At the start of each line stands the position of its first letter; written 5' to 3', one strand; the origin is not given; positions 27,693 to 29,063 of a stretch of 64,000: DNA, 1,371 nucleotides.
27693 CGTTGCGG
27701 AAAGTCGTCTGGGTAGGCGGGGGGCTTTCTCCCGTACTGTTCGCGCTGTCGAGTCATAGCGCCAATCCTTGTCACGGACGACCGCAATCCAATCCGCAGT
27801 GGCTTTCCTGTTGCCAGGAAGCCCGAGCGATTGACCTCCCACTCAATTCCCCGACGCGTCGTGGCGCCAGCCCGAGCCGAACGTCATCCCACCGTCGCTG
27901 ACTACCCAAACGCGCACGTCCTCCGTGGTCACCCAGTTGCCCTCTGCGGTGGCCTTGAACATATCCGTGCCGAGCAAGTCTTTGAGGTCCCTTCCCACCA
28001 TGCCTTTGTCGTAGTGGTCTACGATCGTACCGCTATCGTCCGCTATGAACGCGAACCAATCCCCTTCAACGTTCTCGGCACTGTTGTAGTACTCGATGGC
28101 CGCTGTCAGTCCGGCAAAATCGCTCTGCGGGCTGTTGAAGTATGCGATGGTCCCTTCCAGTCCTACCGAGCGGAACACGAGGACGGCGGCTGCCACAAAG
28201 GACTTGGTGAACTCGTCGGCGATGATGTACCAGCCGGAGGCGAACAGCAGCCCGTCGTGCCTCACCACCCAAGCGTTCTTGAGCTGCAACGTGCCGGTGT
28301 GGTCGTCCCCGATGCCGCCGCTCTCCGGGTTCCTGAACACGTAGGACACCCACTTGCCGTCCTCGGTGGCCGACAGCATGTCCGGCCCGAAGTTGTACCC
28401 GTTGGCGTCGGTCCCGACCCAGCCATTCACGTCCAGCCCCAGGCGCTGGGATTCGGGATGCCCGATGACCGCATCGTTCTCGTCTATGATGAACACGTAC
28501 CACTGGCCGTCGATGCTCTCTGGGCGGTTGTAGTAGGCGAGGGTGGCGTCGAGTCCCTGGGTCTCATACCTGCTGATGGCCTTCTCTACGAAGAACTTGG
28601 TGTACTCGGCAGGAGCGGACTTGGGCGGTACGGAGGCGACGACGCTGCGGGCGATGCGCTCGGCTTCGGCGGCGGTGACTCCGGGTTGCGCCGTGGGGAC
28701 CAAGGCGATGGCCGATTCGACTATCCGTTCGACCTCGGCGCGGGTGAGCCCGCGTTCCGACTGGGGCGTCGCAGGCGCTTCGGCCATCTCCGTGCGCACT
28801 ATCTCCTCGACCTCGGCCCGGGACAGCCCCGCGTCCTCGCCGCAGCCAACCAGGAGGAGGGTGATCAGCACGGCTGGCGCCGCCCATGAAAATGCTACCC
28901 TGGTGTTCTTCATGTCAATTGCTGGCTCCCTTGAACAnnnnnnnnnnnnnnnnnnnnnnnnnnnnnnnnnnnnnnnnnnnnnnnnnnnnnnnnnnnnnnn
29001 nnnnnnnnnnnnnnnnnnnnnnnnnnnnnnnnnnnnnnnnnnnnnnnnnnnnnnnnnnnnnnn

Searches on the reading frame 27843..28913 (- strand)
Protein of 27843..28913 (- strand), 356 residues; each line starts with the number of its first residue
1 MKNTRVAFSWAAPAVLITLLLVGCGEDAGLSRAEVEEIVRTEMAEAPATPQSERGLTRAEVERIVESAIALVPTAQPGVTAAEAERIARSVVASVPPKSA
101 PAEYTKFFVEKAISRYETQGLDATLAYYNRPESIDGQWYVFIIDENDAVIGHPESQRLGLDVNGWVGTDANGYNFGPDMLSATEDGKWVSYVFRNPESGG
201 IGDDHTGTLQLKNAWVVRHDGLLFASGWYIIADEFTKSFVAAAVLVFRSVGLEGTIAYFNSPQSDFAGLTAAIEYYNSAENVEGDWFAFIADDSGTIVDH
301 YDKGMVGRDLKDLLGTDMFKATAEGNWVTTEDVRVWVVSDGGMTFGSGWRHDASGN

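Call 7: search_protein_families(library=pfam, proteins=[window:27843-28913:-], max_evalue=0.01)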
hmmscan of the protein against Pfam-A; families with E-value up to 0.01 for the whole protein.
window:27843-28913:- (356 aa): 3 families
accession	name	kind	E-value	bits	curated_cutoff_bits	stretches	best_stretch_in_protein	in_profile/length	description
PF17203.10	sCache_3_2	-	7.1e-06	26.6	28.4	0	126-160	42-76/140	Single cache domain 3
PF08269.17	dCache_2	-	3.8e-05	23.4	26.5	1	135-197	92-155/298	Cache domain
PF17200.10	sCache_2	-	9.4e-05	22.8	25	1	127-204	44-122/155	Single Cache domain 2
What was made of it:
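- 27843..28913 (-): Cache-type lipoprotein of 356 aa: lipobox LLVGC with Cys23, a flexible helical-repeat linker, and two PAS/Cache-like modules. It lies 24 nt downstream of the last tail gene and is the candidate partner. Pfam sCache_3_2, dCache_2 and sCache_2 hits just below their cut-offs (call 7).
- On Cache domain (the lipoprotein at 27843-28913): Pfam scores are just below the cut-offs: 26.6 against 28.4, 23.4 against 26.5, and 22.8 against 25 (call 7).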

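Call 8: search_protein_families(library=ncbifam, proteins=[window:27843-28913:-], max_evalue=0.01)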
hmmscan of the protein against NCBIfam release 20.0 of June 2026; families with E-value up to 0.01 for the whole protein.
window:27843-28913:- (356 aa): 0 families

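Call 46: search_solved_structures(query=window:27843-28913:-, max_evalue=1)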
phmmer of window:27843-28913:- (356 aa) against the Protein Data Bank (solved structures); distinct sequences matched with E-value up to 1: 0.

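Call 62: find_homologous_proteins(query=window:27843-28913:-, max_evalue=0.001)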
Query window:27843-28913:- (356 aa): 1335 proteins with E <= 0.001 among 8000 candidates; the best 120 are listed.
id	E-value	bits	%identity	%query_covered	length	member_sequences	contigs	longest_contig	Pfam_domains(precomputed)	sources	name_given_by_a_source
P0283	1.1e-215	734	83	73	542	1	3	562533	PF08269.18,PF17203.11,PF17200.11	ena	-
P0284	1.0e-211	721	94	93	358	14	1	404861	PF17203.11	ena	-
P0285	1.5e-206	704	78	100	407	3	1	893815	PF17203.11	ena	-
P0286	2.4e-206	703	80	94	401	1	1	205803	PF08269.18,PF17203.11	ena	-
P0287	1.5e-204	697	83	100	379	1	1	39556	-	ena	-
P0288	7.4e-204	695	82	100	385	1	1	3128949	PF17203.11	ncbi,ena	-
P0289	8.4e-200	682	77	73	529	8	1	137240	PF08269.18,PF17203.11,PF17200.11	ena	-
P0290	2.5e-199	680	76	73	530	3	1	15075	PF08269.18,PF17203.11,PF17200.11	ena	-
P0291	2.6e-198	677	75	73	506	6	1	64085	PF08269.18,PF17203.11,PF17200.11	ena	-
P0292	5.5e-198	676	64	100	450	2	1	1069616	PF07499.20,PF17203.11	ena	-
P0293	8.6e-198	675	75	72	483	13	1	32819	PF08269.18,PF17203.11,PF17200.11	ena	-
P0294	8.9e-198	675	87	93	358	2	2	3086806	PF17203.11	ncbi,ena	-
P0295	1.1e-197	675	75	73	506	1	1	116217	PF08269.18,PF17203.11,PF17200.11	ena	-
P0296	1.3e-197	674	74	73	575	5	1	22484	PF07499.20,PF11829.14,PF08269.18,PF17203.11,PF17200.11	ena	-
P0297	1.4e-197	674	76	73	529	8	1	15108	PF08269.18,PF17203.11,PF17200.11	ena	-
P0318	5.7e-193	659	73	73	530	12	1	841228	PF08269.18,PF17203.11,PF17200.11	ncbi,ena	-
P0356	2.7e-178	611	72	73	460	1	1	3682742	PF08269.18,PF17203.11,PF17200.11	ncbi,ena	-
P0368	5.1e-174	597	62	100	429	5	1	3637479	-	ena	-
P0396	7.1e-170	583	70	92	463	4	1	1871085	PF17203.11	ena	-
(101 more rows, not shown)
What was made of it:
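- It is far better conserved (62-94% identity, call 62) than the tail-bearing proteins it sits beside.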

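Call 65: find_encoding_contigs(protein=P0318, flank=8000, max_places=4)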
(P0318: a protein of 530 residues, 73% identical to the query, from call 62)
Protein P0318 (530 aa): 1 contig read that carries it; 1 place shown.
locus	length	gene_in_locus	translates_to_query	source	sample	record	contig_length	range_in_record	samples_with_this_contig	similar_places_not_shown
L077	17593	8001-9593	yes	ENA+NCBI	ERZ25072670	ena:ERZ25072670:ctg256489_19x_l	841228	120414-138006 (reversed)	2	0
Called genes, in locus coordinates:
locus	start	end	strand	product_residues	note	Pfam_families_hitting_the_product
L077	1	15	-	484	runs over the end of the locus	PF04389:Peptidase_M28, PF16254:DUF4910 (weak), PF01546:Peptidase_M20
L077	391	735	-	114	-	-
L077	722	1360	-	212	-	PF13527:Acetyltransf_9 (faint), PF00583:Acetyltransf_1, PF13508:Acetyltransf_7 (weak), PF13673:Acetyltransf_10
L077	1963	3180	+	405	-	PF02518:HATPase_c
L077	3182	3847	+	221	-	PF00072:Response_reg, PF00196:GerE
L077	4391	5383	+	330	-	-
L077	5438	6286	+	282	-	-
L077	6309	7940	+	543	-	-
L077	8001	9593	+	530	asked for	PF17203:sCache_3_2 (faint), PF17200:sCache_2 (weak), PF08269:dCache_2 (faint)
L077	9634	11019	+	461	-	PF13855:LRR_8, PF23598:LRR_14 (faint), PF00560:LRR_1 (faint), PF12799:LRR_4 (faint), PF13855:LRR_8, PF13306:LRR_5, PF13855:LRR_8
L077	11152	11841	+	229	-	PF12733:Cadherin-like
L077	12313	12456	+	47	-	PF18930:DUF5679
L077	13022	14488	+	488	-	PF05598:DUF772, PF01609:DDE_Tnp_1, PF13751:DDE_Tnp_1_6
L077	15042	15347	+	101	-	-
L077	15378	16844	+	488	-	PF05598:DUF772, PF01609:DDE_Tnp_1, PF13751:DDE_Tnp_1_6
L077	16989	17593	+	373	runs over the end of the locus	PF00326:Peptidase_S9 (faint), PF20434:BD-FAE (faint)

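Call 66: find_encoding_contigs(protein=P0356, flank=8000, max_places=3)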
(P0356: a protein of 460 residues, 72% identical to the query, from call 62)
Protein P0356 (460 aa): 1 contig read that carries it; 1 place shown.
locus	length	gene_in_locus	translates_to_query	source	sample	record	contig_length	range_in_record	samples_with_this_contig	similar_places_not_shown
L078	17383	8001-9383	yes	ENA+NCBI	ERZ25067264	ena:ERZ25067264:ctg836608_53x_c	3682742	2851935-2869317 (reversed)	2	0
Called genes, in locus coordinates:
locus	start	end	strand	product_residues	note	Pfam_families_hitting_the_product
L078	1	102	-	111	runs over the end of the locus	-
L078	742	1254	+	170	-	-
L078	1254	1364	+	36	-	-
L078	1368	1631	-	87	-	-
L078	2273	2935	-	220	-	PF00072:Response_reg, PF00196:GerE (weak)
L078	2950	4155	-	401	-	PF07730:HisKA_3, PF02518:HATPase_c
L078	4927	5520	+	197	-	-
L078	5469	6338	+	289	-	-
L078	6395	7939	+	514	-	-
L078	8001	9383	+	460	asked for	PF17200:sCache_2, PF17203:sCache_3_2 (faint), PF08269:dCache_2 (faint)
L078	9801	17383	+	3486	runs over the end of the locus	PF12733:Cadherin-like, PF23197:IG_AIR9 (faint), PF00041:fn3 (weak), PF25833:Fn3_SaeA_3rd (faint), PF01326:PPDK_N, PF00041:fn3 (weak)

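Call 70: find_encoding_contigs(protein=P0396, flank=8000, max_places=3)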
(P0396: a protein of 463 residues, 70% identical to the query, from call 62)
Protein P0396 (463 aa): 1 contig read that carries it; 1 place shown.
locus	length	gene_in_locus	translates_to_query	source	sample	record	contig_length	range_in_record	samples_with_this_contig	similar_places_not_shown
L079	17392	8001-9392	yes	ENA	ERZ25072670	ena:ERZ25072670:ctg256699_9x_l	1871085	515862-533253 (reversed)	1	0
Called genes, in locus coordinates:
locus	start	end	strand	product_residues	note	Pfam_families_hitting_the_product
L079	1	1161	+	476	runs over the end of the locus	PF00079:Serpin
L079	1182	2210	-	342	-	PF05598:DUF772, PF01609:DDE_Tnp_1, PF13751:DDE_Tnp_1_6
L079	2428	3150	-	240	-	-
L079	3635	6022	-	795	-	PF01590:GAF, PF13185:GAF_2, PF00989:PAS, PF08448:PAS_4 (weak), PF00512:HisKA, PF02518:HATPase_c, PF00072:Response_reg, PF00486:Trans_reg_C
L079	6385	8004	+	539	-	-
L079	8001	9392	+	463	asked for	PF17203:sCache_3_2 (faint)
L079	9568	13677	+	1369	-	PF01326:PPDK_N, PF12733:Cadherin-like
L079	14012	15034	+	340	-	-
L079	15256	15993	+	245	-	PF00072:Response_reg, PF00486:Trans_reg_C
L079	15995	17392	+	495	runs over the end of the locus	PF00672:HAMP, PF26769:HAMP_PhoQ (weak), PF00512:HisKA, PF13581:HATPase_c_2 (weak), PF02518:HATPase_c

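Call 71: find_encoding_contigs(protein=P0368, flank=8000, max_places=3)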
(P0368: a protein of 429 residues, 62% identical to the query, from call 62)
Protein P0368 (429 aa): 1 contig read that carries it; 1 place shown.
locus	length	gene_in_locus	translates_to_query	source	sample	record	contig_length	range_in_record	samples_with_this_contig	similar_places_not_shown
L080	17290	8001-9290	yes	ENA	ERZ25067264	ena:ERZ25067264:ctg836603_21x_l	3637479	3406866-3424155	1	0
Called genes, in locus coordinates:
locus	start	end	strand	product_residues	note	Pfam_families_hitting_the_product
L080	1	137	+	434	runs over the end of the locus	-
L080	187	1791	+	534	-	-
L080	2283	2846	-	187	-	-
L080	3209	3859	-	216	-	PF00072:Response_reg, PF00196:GerE (weak)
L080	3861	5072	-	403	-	PF07730:HisKA_3, PF02518:HATPase_c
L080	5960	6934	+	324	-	-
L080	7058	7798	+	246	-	-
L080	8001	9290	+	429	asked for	-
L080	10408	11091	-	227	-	-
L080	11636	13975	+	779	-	-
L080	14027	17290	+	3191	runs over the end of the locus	-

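Call 73: predict_structure(alignment_id=A2)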
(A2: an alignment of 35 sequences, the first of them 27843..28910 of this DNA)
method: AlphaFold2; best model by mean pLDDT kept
length: 355 residues; sequences in the alignment: 35
mean_pLDDT: 66.2   pTM: 0.56
mean pLDDT of the five models: 66.2, 50.1, 45.5, 39.1, 38.7
residues with pLDDT >= 90: 51; 70-90: 125; 50-70: 65; < 50: 114
segments of 3 or more residues with pLDDT < 50: 1-29, 35-58, 67-78, 82-91, 164-173, 191-207, 352-355
pLDDT, mean of each block of 10 residues (from residue 1): 33 37 40 49 36 41 49 42 47 54 80 92 86 72 87 75 47 61 77 39 43 84 77 82 88 81 61 63 80 92 91 77 87 91 89 42
secondary structure, 60 per line:
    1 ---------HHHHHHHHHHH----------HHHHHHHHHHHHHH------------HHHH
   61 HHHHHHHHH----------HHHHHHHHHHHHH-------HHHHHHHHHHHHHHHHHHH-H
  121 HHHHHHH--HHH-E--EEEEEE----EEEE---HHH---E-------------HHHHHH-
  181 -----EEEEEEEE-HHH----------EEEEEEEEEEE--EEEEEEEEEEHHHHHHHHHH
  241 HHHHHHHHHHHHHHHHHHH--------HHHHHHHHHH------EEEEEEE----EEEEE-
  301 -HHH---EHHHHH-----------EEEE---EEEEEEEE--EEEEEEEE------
elements in order: H10-20 H31-44 H57-69 H80-92 H100-118 H120-127 E137-142 E147-150 H174-179 E186-193 E208-218 E221-230 H231-259 H268-277 E284-290 E295-299 H309-313 E325-328 E332-339 E342-349
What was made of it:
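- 27843..28913 (-): AlphaFold pLDDT 66 (call 73).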

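Call 77: fold_search(model_id=the predicted structure, library=pdb)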
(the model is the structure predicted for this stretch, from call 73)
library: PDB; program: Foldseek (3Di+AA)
matches with E <= 10: 1188; with E <= 0.001: 56
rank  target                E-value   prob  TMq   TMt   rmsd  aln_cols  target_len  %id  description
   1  9a69_B                4.1e-06  1.00  0.23  0.14  27.1       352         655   10  Integrative model of MCPB-MCPC by crosslinking MS and deep learning (released 2024-09-18)
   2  6ior_C                5.2e-06  0.99  0.17  0.22  19.9       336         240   13  The ligand binding domain of Mlp24 with asparagine (released 2019-03-20)
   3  5ltv_E                5.8e-06  1.00  0.25  0.35  12.5       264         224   16  LIGAND BINDING DOMAIN OF PSEUDOMONAS AERUGINOSA PAO1 AMINO ACID CHEMORECPETOR PCTC IN COMPLEX WITH GABA (released 2017-09-20)
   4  6ior_A                7.0e-06  0.99  0.17  0.24  18.5       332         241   10  The ligand binding domain of Mlp24 with asparagine (released 2019-03-20)
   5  6iot_D                7.4e-06  0.99  0.16  0.22  20.9       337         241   14  The ligand binding domain of Mlp24 with arginine (released 2019-03-20)
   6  6py5                  8.3e-06  1.00  0.23  0.33  13.9       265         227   12  Crystal structure of ligand-binding domain of Pseudomonas fluorescens chemoreceptor CtaA in complex with L-serine (released 2020-03-18)
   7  6iot_B                1.0e-05  0.99  0.17  0.24  20.8       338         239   12  The ligand binding domain of Mlp24 with arginine (released 2019-03-20)
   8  6iou_A                1.2e-05  1.00  0.25  0.34  16.7       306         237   10  The ligand binding domain of Mlp24 with serine (released 2019-03-06)
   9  5ltv_D                1.4e-05  1.00  0.23  0.33  15.4       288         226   16  LIGAND BINDING DOMAIN OF PSEUDOMONAS AERUGINOSA PAO1 AMINO ACID CHEMORECPETOR PCTC IN COMPLEX WITH GABA (released 2017-09-20)
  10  5t7m_B                1.8e-05  1.00  0.21  0.29  16.8       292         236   13  LIGAND BINDING DOMAIN OF PSEUDOMONAS AERUGINOSA PAO1 AMINO ACID CHEMORECEPTOR PCTA IN COMPLEX WITH L-TRP (released 2017-09-20)
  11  6py3_A                1.9e-05  1.00  0.26  0.36  15.1       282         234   12  Crystal structure of ligand-binding domain of Pseudomonas fluorescens chemoreceptor CtaA in complex with L-isoleucine (released 2020-03-18)
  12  3c8c_A                2.0e-05  1.00  0.26  0.34  12.4       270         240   14  Crystal structure of Mcp_N and cache domains of methyl-accepting chemotaxis protein from Vibrio cholerae (released 2008-02-19)
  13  5ltv_C                2.0e-05  1.00  0.23  0.32  12.4       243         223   14  LIGAND BINDING DOMAIN OF PSEUDOMONAS AERUGINOSA PAO1 AMINO ACID CHEMORECPETOR PCTC IN COMPLEX WITH GABA (released 2017-09-20)
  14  5ltv_F                2.2e-05  1.00  0.24  0.35  15.9       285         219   15  LIGAND BINDING DOMAIN OF PSEUDOMONAS AERUGINOSA PAO1 AMINO ACID CHEMORECPETOR PCTC IN COMPLEX WITH GABA (released 2017-09-20)
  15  6ios                  2.2e-05  0.98  0.18  0.23  19.5       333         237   12  The ligand binding domain of Mlp24 with proline (released 2019-03-06)
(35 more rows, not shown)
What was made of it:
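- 27843..28913 (-): Foldseek probability 1.0 to dCache ligand-binding domains of amino-acid chemoreceptors, but with low TM-scores (call 77).
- On Cache domain (the lipoprotein at 27843-28913): Foldseek probability is 1.0 to dCache ligand-binding domains, but TM-scores are at most 0.5 on a model with pLDDT 66 (calls 73, 77).
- Closest known: Cache. Same: A tandem PAS/Cache-like fold, with Foldseek probability 1.0 to the ligand-binding domains of Mlp24, PctA/C and CtaA (call 77).
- Its fold class binds small ligands that carry a carboxylate, including free Leu, Ile and Val (call 77). Its structural matches have low TM-scores, and the Pfam hits fall below their cut-offs (calls 7, 73, 77).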

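Call 82: search_solved_structures(query=A2, max_evalue=10, show_alignments=3)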
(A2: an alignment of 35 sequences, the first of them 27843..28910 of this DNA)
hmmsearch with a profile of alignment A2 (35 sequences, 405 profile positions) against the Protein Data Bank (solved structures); distinct sequences matched with E-value up to 10: 4.
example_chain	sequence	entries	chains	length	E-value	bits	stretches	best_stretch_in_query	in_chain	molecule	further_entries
6pxy_A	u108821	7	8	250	0.56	12.2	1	325-376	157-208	Putative methyl-accepting chemotaxis protein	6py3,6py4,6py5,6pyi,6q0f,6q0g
6in7_B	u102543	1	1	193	0.88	11.6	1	53-125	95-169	RNA polymerase sigma-H factor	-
8z6g_B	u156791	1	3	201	0.94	11.5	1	53-125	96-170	RNA polymerase sigma factor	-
2kbb_A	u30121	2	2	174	2.2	10.2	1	59-162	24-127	Talin-1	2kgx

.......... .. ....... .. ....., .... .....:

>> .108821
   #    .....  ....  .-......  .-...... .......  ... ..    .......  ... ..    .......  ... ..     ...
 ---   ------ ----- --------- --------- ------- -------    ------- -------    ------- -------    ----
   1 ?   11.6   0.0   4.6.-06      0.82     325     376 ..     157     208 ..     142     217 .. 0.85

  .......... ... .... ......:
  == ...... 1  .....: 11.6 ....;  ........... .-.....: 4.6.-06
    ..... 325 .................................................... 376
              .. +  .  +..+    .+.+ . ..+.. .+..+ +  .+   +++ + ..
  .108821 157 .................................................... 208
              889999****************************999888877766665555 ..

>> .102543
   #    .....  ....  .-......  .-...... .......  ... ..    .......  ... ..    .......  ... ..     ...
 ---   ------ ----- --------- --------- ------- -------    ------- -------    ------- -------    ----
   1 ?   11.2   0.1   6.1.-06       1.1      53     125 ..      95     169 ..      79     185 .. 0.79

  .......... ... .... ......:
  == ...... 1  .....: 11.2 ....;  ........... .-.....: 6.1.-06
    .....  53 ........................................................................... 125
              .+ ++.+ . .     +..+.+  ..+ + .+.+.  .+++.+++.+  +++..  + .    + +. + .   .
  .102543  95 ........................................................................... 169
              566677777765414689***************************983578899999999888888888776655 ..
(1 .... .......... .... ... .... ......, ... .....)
